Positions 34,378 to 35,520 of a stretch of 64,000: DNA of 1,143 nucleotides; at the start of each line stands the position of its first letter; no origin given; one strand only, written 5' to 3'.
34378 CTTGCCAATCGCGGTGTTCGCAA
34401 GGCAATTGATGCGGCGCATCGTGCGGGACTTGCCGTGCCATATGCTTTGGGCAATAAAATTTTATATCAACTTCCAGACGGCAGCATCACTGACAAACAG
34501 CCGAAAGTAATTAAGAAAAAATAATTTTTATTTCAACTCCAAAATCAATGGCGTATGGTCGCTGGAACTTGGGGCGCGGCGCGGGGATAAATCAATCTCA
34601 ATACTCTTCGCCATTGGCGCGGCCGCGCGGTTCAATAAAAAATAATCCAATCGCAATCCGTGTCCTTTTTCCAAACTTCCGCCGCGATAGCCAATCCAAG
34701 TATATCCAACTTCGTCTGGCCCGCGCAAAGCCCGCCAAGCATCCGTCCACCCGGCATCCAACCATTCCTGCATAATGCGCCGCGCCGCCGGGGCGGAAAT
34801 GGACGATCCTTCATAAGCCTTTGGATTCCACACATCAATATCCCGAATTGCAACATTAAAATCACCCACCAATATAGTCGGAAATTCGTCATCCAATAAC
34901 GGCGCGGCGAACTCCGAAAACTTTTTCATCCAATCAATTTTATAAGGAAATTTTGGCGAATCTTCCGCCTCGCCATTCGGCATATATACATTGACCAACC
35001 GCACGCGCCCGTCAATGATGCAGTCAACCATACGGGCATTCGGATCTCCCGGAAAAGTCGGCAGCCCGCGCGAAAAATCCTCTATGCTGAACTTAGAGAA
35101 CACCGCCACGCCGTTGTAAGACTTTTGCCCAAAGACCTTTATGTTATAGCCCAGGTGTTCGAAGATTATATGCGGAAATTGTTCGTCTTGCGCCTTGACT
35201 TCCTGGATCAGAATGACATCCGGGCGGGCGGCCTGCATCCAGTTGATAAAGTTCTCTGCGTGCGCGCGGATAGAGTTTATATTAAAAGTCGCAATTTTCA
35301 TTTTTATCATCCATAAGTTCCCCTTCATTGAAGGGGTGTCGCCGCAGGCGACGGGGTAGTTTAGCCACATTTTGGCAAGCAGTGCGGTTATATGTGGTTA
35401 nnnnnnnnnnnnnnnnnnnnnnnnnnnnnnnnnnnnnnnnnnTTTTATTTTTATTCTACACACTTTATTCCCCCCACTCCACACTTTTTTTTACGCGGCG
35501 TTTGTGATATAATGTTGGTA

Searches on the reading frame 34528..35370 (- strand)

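Call 12: search_protein_families(library=pfam, proteins=[window:34528-35370:-])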
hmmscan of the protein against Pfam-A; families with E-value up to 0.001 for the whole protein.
window:34528-35370:- (280 aa): 1 family
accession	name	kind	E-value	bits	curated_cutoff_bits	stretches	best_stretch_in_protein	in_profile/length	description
PF03372.29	Exo_endo_phos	-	1.5e-28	100.5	24.5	1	27-272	1-225/225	Endonuclease/Exonuclease/phosphatase family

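Call 87: search_protein_families(library=phrogs, proteins=[window:34528-35370:-], max_evalue=0.001)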
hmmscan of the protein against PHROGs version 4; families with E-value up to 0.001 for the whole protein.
window:34528-35370:- (280 aa): 1 family
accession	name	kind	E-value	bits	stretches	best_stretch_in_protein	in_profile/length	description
phrog_19169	-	DNA, RNA and nucleotide metabolism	4e-23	82.9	1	24-279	1-273/275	endonuclease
